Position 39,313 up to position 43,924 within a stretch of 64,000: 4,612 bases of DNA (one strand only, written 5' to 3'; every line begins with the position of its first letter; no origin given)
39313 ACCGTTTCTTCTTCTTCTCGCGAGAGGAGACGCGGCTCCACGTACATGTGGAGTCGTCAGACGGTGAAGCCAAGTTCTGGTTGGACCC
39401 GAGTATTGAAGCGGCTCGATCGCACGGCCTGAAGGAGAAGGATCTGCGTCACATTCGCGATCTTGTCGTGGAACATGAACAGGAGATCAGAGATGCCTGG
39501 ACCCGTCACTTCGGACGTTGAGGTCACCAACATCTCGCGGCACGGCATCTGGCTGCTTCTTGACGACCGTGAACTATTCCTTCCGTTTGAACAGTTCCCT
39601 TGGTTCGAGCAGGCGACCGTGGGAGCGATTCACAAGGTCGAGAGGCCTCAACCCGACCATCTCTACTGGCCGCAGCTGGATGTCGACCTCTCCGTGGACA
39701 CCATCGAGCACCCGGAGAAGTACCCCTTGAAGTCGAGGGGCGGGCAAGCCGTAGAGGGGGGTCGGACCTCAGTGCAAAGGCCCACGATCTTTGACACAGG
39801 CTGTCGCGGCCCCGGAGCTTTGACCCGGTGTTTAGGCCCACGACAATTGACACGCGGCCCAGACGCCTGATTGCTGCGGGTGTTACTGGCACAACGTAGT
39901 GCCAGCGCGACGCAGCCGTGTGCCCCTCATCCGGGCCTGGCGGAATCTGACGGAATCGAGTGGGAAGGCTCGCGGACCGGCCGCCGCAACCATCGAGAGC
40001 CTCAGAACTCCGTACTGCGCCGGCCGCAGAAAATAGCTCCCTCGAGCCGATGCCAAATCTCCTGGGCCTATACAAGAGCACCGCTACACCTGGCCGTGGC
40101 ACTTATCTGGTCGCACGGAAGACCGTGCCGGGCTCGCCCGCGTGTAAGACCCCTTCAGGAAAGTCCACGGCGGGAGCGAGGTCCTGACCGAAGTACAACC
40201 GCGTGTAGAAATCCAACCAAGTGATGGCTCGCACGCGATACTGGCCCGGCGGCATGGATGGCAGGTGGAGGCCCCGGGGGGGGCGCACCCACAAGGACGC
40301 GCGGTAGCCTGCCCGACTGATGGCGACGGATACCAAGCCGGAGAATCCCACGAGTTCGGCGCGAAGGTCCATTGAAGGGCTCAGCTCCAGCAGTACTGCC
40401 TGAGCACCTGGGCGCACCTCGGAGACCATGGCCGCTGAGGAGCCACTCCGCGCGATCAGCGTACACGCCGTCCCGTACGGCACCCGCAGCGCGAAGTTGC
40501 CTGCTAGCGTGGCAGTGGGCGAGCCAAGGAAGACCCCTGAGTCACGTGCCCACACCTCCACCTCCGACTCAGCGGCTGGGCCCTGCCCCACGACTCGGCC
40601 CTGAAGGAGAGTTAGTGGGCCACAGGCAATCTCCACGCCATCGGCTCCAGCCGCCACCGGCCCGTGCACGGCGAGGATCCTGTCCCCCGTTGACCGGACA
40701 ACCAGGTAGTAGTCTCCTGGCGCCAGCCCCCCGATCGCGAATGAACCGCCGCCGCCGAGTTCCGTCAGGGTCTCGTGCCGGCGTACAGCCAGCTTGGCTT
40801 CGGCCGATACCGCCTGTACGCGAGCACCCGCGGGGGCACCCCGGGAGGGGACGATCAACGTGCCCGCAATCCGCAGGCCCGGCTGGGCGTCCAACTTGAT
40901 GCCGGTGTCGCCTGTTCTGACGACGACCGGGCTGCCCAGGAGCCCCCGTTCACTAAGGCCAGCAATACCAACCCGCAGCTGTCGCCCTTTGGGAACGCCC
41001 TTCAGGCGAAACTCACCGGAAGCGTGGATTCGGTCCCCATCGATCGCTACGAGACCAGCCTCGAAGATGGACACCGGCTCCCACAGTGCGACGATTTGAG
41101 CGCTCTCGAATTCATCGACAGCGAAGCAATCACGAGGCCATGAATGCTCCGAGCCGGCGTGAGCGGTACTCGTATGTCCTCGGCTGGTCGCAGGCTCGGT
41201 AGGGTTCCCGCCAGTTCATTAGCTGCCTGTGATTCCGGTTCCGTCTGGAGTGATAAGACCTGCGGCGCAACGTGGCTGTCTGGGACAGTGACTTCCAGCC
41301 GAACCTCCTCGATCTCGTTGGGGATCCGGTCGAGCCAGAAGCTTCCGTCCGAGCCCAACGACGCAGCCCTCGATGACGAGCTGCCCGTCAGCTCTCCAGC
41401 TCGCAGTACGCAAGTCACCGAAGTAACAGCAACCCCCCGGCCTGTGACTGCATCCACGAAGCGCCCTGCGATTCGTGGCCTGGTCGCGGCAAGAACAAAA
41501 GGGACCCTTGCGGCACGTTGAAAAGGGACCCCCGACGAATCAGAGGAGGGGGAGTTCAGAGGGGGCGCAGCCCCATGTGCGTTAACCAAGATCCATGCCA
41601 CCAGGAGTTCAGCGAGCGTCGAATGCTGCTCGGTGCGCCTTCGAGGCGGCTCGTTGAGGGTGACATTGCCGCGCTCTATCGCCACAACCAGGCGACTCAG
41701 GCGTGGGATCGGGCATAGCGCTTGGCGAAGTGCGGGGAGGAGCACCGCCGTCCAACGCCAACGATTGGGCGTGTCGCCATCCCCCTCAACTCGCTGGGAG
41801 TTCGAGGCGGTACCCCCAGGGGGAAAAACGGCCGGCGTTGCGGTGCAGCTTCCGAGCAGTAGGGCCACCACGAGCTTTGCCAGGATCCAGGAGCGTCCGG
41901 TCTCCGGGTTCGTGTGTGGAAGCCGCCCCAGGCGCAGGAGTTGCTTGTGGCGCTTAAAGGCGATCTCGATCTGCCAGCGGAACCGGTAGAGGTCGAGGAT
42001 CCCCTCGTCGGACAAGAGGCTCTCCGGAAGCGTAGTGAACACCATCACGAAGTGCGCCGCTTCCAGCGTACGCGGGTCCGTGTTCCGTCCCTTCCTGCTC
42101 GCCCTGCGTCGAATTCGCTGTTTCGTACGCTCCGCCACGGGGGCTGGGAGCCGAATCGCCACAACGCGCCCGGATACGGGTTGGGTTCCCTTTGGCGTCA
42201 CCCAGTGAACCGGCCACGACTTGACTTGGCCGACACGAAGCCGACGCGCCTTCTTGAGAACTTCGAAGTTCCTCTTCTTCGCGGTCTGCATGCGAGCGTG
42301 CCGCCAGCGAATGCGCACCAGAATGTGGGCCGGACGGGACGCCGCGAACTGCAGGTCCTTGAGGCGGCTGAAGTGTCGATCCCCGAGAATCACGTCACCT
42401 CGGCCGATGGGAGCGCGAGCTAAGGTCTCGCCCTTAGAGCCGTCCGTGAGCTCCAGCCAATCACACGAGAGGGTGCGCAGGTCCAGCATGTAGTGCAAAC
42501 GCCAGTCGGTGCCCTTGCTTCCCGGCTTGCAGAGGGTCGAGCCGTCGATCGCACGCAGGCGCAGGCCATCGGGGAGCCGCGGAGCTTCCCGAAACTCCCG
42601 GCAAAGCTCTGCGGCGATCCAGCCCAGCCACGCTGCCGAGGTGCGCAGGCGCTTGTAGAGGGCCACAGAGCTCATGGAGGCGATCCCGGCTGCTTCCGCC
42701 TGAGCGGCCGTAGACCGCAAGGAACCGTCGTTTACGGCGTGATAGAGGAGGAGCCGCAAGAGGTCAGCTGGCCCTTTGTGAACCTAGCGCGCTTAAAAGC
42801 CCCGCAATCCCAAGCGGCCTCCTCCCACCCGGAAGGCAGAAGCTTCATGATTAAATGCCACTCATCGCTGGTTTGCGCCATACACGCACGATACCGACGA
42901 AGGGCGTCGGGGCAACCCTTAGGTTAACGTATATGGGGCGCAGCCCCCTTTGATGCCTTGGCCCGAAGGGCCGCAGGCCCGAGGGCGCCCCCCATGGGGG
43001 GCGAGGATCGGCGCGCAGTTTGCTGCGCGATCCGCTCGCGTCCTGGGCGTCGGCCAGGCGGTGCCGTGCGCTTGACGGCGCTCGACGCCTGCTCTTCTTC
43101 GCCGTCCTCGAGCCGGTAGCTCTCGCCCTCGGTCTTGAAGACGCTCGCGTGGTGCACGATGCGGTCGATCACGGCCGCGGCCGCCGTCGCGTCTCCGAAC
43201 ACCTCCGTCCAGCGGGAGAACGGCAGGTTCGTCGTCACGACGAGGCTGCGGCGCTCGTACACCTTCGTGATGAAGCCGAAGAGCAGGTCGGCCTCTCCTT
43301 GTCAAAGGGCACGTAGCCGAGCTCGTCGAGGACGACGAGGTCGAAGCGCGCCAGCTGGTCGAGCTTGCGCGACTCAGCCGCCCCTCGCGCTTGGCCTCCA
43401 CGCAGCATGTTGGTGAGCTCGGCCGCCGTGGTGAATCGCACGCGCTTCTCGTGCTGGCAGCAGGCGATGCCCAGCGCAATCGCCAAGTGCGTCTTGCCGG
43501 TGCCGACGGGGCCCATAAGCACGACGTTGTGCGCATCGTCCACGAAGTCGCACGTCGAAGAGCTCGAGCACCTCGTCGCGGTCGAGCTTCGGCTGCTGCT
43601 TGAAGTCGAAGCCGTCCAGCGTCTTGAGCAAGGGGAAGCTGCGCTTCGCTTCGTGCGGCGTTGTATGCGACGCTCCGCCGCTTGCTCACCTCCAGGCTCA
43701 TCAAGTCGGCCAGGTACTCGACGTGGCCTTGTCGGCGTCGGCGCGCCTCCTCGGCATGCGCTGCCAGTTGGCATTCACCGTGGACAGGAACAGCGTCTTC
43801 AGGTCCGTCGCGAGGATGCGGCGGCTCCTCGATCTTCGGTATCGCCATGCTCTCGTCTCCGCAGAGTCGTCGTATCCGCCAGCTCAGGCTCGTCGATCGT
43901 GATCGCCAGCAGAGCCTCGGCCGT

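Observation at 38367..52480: Nine copies of the tRNA-Gly(CCC) 3' end within 14 kb: stacked att-like junctions but no recombinase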

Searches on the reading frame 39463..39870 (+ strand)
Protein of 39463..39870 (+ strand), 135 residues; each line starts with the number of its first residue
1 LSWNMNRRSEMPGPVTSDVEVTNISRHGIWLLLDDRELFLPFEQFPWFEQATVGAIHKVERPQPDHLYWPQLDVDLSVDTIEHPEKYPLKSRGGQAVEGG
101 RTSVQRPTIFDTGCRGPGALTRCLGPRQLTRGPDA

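Call 16: search_protein_families(library=pfam, proteins=[window:39463-39870:+], max_evalue=0.01)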
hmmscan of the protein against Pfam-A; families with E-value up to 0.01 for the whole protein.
window:39463-39870:+ (135 aa): 1 family
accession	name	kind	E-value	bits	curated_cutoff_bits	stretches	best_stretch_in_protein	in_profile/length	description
PF10387.14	DUF2442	-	1.6e-17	63.9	23.9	1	19-86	2-71/72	Protein of unknown function (DUF2442)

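Call 89: search_protein_families(library=pfam, proteins=[L031:17932-18507:-, L031:16784-17566:+, L031:8031-9131:-, L029:317-1165:+, L029:2822-3631:+, L029:14175-15194:+, L029:12523-13005:+, L031:12407-14041:+, L030:12676-13158:-], max_evalue=0.01)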
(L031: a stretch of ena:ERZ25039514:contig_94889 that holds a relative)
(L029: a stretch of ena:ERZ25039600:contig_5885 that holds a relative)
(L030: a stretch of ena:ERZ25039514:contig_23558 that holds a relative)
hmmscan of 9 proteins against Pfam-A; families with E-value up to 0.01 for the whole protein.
L031:17932-18507:- (191 aa): 0 families

L031:16784-17566:+ (260 aa): 0 families

L031:8031-9131:- (366 aa): 0 families

L029:317-1165:+ (282 aa): 3 families
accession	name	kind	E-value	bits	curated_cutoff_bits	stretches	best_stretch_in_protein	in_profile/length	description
PF00589.27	Phage_integrase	-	1.4e-42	145.9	27.1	1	102-264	2-171/172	Phage integrase family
PF13495.12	Phage_int_SAM_4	-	2e-21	76.6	27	1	4-86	1-84/85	Phage integrase, N-terminal SAM-like domain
PF02899.23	Phage_int_SAM_1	-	0.00065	20.4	22.3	1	15-77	12-76/83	Phage integrase, N-terminal SAM-like domain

L029:2822-3631:+ (269 aa): 2 families
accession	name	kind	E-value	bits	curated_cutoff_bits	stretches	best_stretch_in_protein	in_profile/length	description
PF02899.23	Phage_int_SAM_1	-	1.3e-08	35.4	22.3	1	115-195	2-81/83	Phage integrase, N-terminal SAM-like domain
PF13495.12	Phage_int_SAM_4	-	0.0087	16.9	27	0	119-169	7-52/85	Phage integrase, N-terminal SAM-like domain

L029:14175-15194:+ (339 aa): 0 families

L029:12523-13005:+ (160 aa): 0 families

L031:12407-14041:+ (544 aa): 1 family
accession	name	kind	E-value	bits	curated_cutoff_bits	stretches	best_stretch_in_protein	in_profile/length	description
PF06782.17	UPF0236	-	6.2e-05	22.4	24.3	0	80-165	55-144/400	Uncharacterised protein family (UPF0236)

L030:12676-13158:- (160 aa): 0 families

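Call 105: search_protein_families(library=ncbifam, proteins=[window:39463-39870:+], max_evalue=0.001)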
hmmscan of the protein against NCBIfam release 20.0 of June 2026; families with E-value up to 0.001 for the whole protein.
window:39463-39870:+ (135 aa): 0 families

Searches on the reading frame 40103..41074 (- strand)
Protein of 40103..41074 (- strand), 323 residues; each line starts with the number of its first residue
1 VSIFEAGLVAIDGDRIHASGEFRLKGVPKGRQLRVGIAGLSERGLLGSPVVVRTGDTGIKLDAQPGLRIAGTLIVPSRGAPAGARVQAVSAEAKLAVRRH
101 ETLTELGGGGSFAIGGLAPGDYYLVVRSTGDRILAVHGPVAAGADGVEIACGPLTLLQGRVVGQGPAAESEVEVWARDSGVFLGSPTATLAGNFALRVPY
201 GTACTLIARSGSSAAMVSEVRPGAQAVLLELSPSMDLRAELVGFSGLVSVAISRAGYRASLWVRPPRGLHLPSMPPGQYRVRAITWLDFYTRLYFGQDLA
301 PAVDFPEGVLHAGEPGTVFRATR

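Call 16: search_protein_families(library=pfam, proteins=[window:40103-41074:-], max_evalue=0.01)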
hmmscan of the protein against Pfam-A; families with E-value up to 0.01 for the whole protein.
window:40103-41074:- (323 aa): 1 family
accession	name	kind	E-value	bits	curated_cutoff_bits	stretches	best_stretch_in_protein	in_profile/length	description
PF13620.12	CarboxypepD_reg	-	8.5e-08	32.9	32.3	1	69-130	2-58/82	Carboxypeptidase regulatory-like domain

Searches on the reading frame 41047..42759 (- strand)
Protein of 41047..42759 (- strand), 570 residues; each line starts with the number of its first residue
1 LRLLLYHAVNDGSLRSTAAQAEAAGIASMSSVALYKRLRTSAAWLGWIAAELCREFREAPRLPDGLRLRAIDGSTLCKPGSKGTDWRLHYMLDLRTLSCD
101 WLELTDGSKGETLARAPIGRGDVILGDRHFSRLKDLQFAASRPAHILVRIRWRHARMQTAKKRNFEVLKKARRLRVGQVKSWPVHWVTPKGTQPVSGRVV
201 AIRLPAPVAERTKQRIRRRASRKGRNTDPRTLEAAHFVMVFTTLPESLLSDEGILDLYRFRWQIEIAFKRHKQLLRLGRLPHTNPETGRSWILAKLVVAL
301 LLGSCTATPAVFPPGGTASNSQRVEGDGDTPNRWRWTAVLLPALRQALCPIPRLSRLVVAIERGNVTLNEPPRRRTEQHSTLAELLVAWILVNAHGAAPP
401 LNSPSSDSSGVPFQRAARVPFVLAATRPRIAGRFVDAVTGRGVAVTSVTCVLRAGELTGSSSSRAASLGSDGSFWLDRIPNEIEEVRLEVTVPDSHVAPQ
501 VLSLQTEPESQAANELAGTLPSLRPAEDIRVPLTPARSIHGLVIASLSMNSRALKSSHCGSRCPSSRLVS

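Call 17: search_protein_families(library=pfam, proteins=[window:41047-42759:-], max_evalue=0.01)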
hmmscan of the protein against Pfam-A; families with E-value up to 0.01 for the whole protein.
window:41047-42759:- (570 aa): 1 family
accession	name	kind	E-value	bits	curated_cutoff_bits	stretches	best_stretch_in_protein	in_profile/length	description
PF01609.27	DDE_Tnp_1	-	1.6e-13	51.3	23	1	69-300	7-199/200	Transposase DDE domain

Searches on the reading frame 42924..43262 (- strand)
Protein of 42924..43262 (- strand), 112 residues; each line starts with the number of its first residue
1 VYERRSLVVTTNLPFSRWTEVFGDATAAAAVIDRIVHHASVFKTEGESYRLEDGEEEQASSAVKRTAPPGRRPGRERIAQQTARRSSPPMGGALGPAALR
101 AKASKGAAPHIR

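Call 17: search_protein_families(library=pfam, proteins=[window:42924-43262:-], max_evalue=0.01)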
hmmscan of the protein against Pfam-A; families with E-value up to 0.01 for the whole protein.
window:42924-43262:- (112 aa): 1 family
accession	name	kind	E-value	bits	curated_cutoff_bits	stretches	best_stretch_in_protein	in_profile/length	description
PF01695.23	IstB_IS21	-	5.2e-18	65.8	24.1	1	2-53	183-234/238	IstB-like ATP binding protein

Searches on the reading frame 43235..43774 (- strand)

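Call 17: search_protein_families(library=pfam, proteins=[window:43235-43774:-], max_evalue=0.01)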
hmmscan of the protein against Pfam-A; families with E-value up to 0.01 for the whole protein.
window:43235-43774:- (179 aa): 6 families
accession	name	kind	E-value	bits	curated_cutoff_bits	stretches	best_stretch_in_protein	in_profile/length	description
PF01695.23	IstB_IS21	-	4.4e-29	102.1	24.1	1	34-160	46-170/238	IstB-like ATP binding protein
PF02562.22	PhoH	-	8e-05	22.7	27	1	79-114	17-52/205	PhoH-like protein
PF00308.24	Bac_DnaA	-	0.00038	21.1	23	1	77-154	29-108/162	Bacterial DnaA ATPAse domain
PF20720.3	nSTAND3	-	0.0056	16.8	27.2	1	75-124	11-61/155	Novel STAND NTPase 3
PF13481.12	AAA_25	-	0.0064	16.6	27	0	77-107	29-59/195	AAA domain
PF01078.27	Mg_chelatase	-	0.0087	15.9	20.3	0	81-105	22-46/207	Magnesium chelatase, subunit ChlI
